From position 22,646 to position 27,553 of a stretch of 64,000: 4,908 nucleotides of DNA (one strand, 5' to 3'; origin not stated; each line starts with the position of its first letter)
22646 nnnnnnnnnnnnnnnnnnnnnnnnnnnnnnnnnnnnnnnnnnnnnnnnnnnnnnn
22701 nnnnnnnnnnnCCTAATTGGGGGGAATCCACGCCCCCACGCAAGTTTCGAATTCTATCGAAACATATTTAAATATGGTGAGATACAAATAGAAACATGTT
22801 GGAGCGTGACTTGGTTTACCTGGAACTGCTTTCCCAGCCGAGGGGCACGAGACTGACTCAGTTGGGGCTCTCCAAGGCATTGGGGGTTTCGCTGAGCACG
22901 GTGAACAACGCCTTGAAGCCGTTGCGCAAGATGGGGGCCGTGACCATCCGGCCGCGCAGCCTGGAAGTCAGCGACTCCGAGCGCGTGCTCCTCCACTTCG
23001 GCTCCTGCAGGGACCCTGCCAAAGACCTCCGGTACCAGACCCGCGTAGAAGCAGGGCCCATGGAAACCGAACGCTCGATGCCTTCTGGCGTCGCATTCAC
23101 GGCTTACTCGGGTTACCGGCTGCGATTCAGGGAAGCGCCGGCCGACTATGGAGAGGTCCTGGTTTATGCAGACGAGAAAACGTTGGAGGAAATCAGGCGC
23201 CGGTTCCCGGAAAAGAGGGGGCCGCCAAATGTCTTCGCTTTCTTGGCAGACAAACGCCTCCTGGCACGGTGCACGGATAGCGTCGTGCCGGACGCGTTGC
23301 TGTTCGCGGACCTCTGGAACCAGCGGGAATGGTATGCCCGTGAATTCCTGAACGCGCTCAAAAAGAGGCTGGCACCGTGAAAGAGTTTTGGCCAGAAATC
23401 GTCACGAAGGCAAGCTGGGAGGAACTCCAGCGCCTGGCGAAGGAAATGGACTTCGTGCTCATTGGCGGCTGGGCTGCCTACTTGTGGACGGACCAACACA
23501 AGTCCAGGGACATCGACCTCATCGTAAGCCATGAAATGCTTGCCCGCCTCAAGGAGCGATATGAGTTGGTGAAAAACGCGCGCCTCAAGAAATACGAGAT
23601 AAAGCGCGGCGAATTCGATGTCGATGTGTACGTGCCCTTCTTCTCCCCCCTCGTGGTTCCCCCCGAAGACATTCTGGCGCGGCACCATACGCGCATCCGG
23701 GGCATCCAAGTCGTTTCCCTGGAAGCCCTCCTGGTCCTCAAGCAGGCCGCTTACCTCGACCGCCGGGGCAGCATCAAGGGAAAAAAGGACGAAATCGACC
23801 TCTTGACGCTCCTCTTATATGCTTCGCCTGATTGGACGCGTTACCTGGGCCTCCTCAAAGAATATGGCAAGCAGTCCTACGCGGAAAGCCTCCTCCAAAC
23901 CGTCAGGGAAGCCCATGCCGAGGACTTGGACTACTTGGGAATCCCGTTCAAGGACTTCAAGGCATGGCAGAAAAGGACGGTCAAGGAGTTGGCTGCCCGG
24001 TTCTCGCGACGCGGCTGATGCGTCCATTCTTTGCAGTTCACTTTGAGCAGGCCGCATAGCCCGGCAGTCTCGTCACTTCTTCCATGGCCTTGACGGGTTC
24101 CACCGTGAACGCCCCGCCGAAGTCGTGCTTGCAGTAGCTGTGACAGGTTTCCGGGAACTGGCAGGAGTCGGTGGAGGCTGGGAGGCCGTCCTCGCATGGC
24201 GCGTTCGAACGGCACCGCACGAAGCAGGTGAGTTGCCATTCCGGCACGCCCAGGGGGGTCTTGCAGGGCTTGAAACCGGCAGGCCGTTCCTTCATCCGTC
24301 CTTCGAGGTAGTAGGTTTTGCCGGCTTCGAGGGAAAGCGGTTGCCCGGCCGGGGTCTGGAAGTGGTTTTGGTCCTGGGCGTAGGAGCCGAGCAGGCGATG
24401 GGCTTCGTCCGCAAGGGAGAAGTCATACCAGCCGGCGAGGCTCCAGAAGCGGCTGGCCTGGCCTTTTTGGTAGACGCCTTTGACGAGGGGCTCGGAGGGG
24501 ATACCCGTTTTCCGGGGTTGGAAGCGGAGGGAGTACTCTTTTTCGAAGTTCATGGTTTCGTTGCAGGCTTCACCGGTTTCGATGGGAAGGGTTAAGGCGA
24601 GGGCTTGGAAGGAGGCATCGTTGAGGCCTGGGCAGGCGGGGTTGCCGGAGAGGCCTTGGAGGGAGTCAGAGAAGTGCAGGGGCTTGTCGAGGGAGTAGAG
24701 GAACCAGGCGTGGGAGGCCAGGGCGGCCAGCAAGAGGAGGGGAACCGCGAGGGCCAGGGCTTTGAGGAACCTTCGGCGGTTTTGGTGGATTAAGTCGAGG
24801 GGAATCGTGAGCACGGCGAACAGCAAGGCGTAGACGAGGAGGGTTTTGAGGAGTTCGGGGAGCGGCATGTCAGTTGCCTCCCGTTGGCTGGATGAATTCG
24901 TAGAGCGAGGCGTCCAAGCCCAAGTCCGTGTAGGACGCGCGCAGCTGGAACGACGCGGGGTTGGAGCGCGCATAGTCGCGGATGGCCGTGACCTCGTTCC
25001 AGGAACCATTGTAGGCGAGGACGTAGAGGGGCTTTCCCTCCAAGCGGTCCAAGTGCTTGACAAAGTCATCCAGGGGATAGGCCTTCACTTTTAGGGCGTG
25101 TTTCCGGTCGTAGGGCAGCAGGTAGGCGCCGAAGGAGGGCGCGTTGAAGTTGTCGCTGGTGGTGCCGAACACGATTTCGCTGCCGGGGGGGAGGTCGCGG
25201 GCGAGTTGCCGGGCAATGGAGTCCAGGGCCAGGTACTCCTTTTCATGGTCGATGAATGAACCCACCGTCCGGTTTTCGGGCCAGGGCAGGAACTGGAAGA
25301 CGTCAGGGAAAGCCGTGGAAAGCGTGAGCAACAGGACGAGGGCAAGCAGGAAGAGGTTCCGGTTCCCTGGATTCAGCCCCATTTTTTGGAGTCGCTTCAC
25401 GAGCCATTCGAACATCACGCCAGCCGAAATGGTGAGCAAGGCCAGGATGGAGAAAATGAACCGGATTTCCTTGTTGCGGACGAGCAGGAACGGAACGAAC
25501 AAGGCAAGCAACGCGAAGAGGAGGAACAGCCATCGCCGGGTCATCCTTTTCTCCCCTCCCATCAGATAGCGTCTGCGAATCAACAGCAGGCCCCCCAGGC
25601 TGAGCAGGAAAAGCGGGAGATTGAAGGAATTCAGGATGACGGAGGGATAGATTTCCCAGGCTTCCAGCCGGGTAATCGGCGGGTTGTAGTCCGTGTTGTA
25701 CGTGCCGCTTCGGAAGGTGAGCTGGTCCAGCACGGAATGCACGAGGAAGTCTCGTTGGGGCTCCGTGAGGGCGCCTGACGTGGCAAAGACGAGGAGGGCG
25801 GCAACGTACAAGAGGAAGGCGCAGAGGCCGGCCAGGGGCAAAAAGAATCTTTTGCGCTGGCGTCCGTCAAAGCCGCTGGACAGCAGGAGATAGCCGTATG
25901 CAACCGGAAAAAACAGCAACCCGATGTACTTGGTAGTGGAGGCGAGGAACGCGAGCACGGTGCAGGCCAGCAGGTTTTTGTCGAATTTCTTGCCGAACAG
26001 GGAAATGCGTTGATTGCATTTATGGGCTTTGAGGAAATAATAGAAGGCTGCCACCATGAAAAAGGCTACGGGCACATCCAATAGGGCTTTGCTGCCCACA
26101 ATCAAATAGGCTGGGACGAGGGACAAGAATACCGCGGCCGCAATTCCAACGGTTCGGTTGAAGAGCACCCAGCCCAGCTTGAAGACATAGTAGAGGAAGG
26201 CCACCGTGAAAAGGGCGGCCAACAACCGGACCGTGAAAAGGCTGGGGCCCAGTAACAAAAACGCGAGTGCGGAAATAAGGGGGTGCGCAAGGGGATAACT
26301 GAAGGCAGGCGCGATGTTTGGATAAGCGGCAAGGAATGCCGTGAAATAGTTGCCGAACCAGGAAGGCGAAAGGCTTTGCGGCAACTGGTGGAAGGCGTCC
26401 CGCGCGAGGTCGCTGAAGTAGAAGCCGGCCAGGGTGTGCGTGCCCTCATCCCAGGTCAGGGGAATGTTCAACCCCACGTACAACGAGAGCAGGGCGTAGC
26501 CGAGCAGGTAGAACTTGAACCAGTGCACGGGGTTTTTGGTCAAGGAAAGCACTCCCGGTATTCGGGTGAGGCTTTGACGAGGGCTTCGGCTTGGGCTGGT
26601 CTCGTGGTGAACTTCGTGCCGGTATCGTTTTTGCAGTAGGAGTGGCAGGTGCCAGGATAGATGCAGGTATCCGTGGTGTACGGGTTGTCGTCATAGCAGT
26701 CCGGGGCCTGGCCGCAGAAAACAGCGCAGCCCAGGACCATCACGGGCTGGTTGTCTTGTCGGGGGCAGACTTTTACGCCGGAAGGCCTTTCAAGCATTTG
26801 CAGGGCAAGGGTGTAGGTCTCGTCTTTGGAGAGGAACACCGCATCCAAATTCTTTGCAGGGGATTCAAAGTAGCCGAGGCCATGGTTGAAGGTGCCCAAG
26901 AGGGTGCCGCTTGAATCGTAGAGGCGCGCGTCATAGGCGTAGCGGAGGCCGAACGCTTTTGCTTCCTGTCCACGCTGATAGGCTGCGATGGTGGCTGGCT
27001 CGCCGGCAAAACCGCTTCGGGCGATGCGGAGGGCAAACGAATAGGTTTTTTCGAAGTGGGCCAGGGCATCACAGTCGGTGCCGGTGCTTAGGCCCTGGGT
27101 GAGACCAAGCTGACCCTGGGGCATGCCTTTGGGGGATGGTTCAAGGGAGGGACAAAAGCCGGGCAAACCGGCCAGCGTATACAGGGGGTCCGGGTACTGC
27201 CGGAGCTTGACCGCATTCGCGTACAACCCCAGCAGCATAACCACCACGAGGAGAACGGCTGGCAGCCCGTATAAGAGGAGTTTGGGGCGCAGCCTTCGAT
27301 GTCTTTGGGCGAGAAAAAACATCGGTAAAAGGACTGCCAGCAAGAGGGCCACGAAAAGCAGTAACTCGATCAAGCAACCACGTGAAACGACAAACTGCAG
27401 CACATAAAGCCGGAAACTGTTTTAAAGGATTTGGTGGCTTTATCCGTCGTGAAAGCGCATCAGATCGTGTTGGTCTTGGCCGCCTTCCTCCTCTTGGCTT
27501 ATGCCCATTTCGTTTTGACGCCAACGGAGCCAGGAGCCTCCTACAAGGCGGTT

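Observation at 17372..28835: Thrice-repeated two-gene module: GT-C membrane glycosyltransferase paired with a two-TM-anchored Cys-knot protein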

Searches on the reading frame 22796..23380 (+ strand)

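Call 15: search_protein_families(library=pfam, proteins=[window:22796-23380:+], max_evalue=0.01)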
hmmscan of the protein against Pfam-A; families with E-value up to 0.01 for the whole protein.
window:22796-23380:+ (194 aa): 5 families
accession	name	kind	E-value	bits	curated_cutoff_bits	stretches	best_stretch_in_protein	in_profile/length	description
PF13412.12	HTH_24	-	2e-05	24.5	21.9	1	19-49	17-47/48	Winged helix-turn-helix DNA-binding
PF13545.12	HTH_Crp_2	-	0.00012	22.4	27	1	18-62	21-65/70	Crp-like helix-turn-helix domain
PF00392.27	GntR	-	0.00022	21.3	27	1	17-55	21-60/64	Bacterial regulatory proteins, gntR family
PF01978.25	TrmB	-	0.00036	20.8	25.6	1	7-54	13-57/68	Sugar-specific transcriptional regulator TrmB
PF08279.18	HTH_11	-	0.00043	20.6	25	1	9-49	6-44/55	HTH domain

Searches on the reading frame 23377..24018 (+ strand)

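Call 15: search_protein_families(library=pfam, proteins=[window:23377-24018:+], max_evalue=0.01)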
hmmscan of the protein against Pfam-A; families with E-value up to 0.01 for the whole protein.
window:23377-24018:+ (213 aa): 2 families
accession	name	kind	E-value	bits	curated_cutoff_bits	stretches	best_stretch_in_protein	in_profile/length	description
PF08843.17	AbiEii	-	2e-05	25.1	22.5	1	19-201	8-223/238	Nucleotidyl transferase AbiEii toxin, Type IV TA system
PF19502.5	DUF6036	-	0.0016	18.7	23.6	1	15-65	11-62/164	Nucleotidyltransferase of unknown function (DUF6036)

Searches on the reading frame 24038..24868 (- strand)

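Call 3: search_protein_families(library=pfam, proteins=[window:24038-24868:-], max_evalue=1)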
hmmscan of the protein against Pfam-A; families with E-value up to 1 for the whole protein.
window:24038-24868:- (276 aa): 0 families

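Call 18: search_protein_families(library=ncbifam, proteins=[window:24038-24868:-], max_evalue=0.1)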
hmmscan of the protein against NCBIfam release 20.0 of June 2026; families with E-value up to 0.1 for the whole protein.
window:24038-24868:- (276 aa): 1 family
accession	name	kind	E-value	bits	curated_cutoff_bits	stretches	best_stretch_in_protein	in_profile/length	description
TIGR01409.1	TAT_signal_seq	domain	0.013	15.8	16.7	1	30-49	2-21/29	twin-arginine translocation signal domain-containing protein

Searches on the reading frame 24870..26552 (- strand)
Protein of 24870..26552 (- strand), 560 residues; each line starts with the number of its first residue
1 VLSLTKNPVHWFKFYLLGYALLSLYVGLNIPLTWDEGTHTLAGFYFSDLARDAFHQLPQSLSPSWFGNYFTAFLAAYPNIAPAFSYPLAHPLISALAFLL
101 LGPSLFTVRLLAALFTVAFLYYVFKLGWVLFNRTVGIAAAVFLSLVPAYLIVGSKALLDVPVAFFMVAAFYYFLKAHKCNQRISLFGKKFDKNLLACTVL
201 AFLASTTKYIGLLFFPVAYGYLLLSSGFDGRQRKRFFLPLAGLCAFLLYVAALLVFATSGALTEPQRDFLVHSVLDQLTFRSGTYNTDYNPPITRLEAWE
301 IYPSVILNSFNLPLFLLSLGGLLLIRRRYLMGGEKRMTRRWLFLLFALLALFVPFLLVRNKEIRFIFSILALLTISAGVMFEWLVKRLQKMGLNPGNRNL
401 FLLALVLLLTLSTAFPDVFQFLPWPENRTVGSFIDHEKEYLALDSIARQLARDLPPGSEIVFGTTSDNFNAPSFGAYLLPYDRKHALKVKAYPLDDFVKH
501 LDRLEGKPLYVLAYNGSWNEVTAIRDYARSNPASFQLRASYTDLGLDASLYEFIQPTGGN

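Call 3: search_protein_families(library=pfam, proteins=[window:24870-26552:-], max_evalue=1)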
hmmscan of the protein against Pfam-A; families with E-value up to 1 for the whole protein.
window:24870-26552:- (560 aa): 3 families
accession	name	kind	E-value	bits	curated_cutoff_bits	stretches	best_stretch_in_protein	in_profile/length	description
PF13231.12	PMT_2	-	5.5e-11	43.4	26.1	1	87-250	3-155/160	Dolichyl-phosphate-mannose-protein mannosyltransferase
PF02366.24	PMT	-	2.4e-08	34.3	22.7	1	85-223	61-197/245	Dolichyl-phosphate-mannose-protein mannosyltransferase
PF03901.23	Glyco_transf_22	-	9.6e-08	32.1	23.8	1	96-412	67-359/414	Alg9-like mannosyltransferase family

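Call 18: search_protein_families(library=ncbifam, proteins=[window:24870-26552:-], max_evalue=0.1)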
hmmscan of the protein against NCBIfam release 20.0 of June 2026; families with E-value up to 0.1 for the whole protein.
window:24870-26552:- (560 aa): 0 families

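Call 71: search_solved_structures(query=window:24870-26552:-, max_evalue=1)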
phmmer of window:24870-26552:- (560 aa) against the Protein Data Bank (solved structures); distinct sequences matched with E-value up to 1: 0.

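Call 76: search_solved_structures(query=A9, max_evalue=1)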
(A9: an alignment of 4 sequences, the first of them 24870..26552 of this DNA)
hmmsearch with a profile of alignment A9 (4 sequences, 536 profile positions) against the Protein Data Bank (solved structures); distinct sequences matched with E-value up to 1: 0.

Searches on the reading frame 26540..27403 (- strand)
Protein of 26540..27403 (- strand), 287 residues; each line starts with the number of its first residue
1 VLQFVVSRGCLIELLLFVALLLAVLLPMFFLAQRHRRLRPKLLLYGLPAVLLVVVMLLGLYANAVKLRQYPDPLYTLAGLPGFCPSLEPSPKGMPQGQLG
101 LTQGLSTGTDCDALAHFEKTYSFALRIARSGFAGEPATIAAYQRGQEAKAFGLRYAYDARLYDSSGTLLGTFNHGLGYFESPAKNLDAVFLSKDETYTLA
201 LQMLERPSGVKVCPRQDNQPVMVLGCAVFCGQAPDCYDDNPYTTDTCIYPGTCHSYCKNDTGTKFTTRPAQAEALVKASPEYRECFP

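Call 3: search_protein_families(library=pfam, proteins=[window:26540-27403:-], max_evalue=1)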
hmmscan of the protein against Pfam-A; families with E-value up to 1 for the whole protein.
window:26540-27403:- (287 aa): 0 families

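Call 14: find_homologous_proteins(query=window:26540-27403:-, max_evalue=0.001)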
Query window:26540-27403:- (287 aa): 1 proteins with E <= 0.001 among 8000 candidates.
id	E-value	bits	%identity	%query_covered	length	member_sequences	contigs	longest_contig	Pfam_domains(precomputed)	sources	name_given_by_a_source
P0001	2.1e-185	633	100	97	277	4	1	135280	-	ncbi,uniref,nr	ncbi:MAG: hypothetical protein J4203_07040 [Candidatus Diapherotrites archaeon]|uniref:Uncharacteriz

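Call 18: search_protein_families(library=ncbifam, proteins=[window:26540-27403:-], max_evalue=0.1)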
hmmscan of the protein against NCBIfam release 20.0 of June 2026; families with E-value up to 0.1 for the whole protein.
window:26540-27403:- (287 aa): 1 family
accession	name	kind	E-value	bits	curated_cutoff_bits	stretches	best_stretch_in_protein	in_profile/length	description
NF004500.0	PRK05846.1-4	equivalog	0.032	12.9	550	1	12-64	142-200/525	NADH-quinone oxidoreductase subunit M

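Call 41: find_related_loci(query=A6, collection=genome_contigs, flank=10000)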
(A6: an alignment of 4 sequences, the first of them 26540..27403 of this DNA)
Query A6 (287 aa) in genome_contigs; peptide patterns used: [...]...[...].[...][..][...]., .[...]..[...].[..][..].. (x = any residue, [..] = any of these).
65 stretches matched a pattern; 2 encode a relative of the query (tblastn E <= 1e-3); 2 distinct loci.
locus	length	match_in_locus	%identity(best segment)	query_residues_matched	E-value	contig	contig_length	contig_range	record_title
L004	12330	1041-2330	50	205-263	9e-9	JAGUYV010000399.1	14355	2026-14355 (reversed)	MAG: bacterium isolate DeMMO6_30 c_000000067072, whole genome shotgun sequence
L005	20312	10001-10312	54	224-259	7e-8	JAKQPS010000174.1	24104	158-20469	MAG: bacterium isolate USMO_maxbin.112 k141_1165852, whole genome shotgun sequence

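Call 42: find_related_loci(query=A6, collection=metagenome_contigs, flank=10000)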
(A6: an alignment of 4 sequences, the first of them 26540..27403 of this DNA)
Query A6 (287 aa) in metagenome_contigs; peptide patterns used: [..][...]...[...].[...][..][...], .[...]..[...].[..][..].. (x = any residue, [..] = any of these).
236 stretches matched a pattern; 1 encode a relative of the query (tblastn E <= 1e-3); 1 distinct loci.
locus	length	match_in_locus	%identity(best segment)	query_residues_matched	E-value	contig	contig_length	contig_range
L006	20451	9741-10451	54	224-259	4e-8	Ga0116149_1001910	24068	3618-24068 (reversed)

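Call 49: predict_structure(alignment_id=A5)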
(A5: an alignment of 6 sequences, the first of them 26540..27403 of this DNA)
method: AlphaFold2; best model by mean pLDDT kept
length: 287 residues; sequences in the alignment: 6
mean_pLDDT: 75.1   pTM: 0.63
mean pLDDT of the five models: 75.1, 72.4, 70.4, 67.6, 66.2
residues with pLDDT >= 90: 52; 70-90: 157; 50-70: 37; < 50: 41
segments of 3 or more residues with pLDDT < 50: 1-7, 66-99
pLDDT, mean of each block of 10 residues (from residue 1): 40 75 76 70 74 78 52 34 43 40 63 90 88 90 86 91 95 92 80 92 90 82 85 76 80 85 80 85 65
secondary structure, 60 per line:
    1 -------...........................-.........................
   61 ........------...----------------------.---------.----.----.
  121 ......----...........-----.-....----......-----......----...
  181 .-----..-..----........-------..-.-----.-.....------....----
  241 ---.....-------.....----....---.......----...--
elements in order: H8-34 H36-68 E120-126 E131-141 E149-152 E157-162 E168-173 E178-181 E196-203 E222-226 H233-236 E244-248 E256-260 E265-268 H272-278
